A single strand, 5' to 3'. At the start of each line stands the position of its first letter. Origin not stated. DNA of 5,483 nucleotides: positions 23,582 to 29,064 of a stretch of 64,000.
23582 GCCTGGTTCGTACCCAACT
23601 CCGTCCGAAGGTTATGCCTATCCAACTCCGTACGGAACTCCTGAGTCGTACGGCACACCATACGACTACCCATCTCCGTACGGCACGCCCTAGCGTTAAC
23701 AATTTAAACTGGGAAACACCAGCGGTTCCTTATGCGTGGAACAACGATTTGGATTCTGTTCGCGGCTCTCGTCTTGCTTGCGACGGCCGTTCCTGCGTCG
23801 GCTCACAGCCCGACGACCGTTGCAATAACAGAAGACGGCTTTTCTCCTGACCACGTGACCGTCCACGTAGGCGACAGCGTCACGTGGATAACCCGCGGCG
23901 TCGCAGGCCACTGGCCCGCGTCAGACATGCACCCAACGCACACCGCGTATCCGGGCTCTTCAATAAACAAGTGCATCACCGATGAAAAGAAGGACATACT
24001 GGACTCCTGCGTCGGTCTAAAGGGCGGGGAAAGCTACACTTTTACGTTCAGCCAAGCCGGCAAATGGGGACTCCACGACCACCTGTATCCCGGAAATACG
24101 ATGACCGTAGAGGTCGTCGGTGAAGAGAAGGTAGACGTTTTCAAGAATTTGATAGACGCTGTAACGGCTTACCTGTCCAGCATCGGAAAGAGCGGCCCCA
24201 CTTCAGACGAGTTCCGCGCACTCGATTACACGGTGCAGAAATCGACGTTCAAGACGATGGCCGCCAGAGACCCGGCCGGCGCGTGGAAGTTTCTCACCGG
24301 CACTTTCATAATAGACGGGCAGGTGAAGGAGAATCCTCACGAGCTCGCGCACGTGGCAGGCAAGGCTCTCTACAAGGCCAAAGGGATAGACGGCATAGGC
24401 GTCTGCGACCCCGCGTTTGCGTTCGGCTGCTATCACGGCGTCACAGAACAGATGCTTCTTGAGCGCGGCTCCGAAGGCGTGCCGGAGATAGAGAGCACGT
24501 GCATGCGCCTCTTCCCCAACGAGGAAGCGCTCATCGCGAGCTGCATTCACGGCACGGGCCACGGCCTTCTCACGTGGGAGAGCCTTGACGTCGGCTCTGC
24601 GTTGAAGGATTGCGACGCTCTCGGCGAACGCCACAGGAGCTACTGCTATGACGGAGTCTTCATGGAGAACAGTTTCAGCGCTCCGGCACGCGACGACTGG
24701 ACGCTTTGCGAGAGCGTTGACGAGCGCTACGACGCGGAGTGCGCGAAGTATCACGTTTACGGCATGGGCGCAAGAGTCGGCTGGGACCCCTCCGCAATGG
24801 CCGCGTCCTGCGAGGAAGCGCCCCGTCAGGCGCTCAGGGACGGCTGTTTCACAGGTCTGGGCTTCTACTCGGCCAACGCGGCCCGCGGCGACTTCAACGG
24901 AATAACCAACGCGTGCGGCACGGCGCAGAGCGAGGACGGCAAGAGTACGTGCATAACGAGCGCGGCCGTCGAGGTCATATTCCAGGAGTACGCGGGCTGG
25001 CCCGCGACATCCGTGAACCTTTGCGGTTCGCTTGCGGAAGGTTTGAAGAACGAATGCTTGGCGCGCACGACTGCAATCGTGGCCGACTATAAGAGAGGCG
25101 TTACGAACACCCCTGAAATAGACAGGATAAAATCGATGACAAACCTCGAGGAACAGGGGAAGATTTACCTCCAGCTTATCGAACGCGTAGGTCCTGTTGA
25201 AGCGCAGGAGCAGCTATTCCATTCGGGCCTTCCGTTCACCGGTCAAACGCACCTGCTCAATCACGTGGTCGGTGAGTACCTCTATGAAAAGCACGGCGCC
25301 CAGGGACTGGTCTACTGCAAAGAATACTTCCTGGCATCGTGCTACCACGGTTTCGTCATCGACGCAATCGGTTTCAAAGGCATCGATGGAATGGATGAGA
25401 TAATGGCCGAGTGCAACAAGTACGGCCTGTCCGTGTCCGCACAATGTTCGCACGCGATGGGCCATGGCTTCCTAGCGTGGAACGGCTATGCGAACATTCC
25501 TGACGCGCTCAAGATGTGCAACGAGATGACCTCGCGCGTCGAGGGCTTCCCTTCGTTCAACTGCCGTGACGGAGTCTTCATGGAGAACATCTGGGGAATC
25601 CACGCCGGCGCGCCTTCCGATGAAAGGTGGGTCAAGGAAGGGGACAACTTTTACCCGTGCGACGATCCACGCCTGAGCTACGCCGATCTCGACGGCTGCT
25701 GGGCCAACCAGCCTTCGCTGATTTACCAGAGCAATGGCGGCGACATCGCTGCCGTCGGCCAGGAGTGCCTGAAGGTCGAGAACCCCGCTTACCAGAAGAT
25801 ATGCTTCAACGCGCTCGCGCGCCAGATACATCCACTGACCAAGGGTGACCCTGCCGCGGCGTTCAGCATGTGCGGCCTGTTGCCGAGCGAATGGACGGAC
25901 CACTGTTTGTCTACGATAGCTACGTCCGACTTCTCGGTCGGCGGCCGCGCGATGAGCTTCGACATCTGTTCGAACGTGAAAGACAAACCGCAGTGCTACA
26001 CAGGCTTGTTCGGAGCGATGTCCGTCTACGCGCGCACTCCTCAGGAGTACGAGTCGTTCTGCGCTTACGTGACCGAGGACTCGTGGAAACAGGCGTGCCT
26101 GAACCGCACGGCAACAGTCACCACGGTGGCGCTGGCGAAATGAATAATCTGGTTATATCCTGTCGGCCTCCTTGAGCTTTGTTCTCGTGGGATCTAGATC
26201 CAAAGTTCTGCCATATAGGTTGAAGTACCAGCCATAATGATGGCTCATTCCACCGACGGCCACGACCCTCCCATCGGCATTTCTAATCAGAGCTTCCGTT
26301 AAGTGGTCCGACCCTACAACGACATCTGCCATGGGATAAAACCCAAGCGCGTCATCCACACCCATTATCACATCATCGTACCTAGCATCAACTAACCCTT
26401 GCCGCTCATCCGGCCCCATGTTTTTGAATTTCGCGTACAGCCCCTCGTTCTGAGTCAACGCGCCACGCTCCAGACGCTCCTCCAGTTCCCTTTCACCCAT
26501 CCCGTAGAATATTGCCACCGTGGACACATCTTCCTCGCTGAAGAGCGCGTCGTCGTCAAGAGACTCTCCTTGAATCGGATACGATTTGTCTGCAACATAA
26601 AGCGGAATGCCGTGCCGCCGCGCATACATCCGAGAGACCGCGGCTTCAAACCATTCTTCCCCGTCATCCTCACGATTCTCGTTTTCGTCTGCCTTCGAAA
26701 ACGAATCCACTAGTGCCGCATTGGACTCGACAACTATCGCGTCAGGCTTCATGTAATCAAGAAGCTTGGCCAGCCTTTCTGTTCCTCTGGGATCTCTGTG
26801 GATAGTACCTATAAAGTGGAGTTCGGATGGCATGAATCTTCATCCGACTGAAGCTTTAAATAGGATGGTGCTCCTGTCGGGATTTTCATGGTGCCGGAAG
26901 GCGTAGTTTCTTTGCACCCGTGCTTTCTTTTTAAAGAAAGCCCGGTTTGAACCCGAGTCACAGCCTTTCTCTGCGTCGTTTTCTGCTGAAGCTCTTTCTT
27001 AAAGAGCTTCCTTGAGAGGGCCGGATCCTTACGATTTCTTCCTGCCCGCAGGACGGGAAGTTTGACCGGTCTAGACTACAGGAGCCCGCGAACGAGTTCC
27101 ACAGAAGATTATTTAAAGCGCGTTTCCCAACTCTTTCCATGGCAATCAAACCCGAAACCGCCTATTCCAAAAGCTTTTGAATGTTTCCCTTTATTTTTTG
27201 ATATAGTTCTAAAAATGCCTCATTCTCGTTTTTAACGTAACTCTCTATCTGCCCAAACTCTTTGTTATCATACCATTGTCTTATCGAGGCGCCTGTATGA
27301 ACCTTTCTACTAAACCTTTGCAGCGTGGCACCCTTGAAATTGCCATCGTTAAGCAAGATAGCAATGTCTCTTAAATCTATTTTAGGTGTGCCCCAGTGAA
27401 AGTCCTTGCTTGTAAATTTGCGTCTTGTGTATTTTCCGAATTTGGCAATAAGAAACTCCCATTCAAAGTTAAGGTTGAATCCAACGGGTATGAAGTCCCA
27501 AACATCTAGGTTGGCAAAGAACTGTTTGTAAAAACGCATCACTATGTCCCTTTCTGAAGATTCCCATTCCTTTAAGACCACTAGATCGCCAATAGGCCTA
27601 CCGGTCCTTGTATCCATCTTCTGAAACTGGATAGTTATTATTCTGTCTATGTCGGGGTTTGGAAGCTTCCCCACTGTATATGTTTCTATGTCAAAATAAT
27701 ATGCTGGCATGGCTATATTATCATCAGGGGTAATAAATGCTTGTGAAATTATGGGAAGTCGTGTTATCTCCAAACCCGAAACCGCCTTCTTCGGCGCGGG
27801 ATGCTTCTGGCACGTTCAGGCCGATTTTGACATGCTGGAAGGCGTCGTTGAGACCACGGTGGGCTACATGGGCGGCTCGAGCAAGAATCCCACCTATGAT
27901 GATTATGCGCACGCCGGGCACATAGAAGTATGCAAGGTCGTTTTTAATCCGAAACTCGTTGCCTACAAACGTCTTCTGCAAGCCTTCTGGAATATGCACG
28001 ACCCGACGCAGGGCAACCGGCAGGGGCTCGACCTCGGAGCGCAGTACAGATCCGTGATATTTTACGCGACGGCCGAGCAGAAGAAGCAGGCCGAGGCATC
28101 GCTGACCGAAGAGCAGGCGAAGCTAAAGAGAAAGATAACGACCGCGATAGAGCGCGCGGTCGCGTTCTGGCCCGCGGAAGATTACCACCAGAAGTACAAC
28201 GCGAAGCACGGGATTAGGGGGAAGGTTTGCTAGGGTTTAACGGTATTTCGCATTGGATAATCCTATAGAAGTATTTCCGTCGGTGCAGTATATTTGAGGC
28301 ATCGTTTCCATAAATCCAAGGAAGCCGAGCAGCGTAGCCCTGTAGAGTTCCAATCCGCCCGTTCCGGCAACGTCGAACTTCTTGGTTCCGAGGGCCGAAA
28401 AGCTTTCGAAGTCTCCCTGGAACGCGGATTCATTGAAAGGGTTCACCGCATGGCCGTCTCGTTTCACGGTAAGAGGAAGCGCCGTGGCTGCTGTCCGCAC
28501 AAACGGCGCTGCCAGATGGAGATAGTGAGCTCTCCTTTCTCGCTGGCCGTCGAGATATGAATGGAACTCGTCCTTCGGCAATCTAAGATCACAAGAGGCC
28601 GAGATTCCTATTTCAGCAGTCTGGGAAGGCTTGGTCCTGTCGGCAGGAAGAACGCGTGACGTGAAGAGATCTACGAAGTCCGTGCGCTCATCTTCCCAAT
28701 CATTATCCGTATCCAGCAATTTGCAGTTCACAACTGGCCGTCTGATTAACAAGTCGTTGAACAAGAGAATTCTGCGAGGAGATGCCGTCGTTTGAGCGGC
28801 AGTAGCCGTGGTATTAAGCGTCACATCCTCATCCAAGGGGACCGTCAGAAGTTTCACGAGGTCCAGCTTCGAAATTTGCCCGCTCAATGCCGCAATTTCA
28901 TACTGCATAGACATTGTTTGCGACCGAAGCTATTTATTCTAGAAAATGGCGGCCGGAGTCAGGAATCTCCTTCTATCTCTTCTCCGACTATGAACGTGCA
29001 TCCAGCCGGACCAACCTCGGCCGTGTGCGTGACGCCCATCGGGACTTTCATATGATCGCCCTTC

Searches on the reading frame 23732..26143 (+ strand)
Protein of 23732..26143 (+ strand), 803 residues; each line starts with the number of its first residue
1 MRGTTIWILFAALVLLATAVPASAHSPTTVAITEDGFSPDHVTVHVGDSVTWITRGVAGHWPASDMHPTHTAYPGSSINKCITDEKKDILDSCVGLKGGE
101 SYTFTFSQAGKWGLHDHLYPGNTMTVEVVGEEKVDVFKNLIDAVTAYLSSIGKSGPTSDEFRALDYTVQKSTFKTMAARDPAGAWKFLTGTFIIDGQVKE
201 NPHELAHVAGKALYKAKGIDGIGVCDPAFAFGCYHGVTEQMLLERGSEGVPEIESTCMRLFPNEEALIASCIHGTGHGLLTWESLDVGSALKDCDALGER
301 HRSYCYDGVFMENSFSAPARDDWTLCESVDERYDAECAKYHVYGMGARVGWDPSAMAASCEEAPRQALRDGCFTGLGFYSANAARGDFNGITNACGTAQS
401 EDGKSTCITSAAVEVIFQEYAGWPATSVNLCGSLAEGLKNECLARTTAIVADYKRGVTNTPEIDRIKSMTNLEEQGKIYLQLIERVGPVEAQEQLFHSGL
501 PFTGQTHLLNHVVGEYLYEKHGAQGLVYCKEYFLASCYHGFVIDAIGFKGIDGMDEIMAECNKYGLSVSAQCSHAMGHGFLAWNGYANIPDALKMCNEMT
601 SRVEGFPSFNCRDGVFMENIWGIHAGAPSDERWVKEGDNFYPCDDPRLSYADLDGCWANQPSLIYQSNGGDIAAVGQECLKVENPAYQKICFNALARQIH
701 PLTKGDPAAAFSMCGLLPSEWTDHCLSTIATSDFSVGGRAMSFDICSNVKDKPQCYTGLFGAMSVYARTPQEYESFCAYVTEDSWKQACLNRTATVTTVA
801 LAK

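Call 12: find_encoding_contigs(protein=window:23732-26143:+, flank=10000, max_places=6)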
Protein window:23732-26143:+ (803 aa): 3 contigs read that carry it; 3 places shown.
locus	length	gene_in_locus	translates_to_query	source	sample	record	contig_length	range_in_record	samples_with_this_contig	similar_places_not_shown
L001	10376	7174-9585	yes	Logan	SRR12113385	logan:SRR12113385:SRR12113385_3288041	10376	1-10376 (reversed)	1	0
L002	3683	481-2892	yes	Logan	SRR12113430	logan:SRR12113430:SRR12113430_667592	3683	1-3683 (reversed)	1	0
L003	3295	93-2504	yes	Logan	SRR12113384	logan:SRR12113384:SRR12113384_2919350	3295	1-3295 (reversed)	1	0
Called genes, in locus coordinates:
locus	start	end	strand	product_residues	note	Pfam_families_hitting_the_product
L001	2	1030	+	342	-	?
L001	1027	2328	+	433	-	PF02934:GatB_N, PF02637:GatB_Yqey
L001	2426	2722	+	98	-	PF24694:LNS2_PITM1-3 (weak)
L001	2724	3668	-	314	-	-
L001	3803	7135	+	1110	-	PF18915:DUF5667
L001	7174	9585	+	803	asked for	-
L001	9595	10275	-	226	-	-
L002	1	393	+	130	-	?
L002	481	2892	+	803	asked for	-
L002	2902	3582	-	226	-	-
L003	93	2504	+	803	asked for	-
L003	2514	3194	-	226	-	-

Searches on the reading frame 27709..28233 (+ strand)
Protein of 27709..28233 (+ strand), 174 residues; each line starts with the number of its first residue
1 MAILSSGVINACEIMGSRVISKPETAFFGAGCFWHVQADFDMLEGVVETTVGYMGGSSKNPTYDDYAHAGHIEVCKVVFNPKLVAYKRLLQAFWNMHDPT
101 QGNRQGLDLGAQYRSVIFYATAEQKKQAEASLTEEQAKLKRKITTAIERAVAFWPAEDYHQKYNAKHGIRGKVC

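Call 34: search_protein_families(library=pfam, proteins=[window:27709-28233:+], max_evalue=0.00001)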
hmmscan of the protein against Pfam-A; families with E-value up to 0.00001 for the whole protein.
window:27709-28233:+ (174 aa): 1 family
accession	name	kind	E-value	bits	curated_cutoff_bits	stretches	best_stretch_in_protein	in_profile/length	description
PF01625.27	PMSR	-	5.6e-54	183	23.7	1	25-168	1-148/153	Peptide methionine sulfoxide reductase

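Call 51: find_encoding_contigs(protein=window:27709-28233:+, flank=10000, max_places=10)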
Protein window:27709-28233:+ (174 aa): no gene with exactly this product is on record in the collection.

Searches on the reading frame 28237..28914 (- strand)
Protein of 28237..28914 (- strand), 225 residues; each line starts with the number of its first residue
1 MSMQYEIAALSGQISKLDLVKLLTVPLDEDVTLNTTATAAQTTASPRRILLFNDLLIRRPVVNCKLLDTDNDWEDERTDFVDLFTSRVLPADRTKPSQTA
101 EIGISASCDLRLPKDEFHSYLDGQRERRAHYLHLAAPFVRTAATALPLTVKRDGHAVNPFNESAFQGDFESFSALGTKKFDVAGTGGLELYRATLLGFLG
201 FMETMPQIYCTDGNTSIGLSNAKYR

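Call 35: search_protein_families(library=pfam, proteins=[window:28237-28914:-], max_evalue=0.00001)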
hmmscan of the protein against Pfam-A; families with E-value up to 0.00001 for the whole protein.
window:28237-28914:- (225 aa): 0 families

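Call 76: find_encoding_contigs(protein=window:28237-28914:-, flank=10000, max_places=10)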
Protein window:28237-28914:- (225 aa): no gene with exactly this product is on record in the collection.
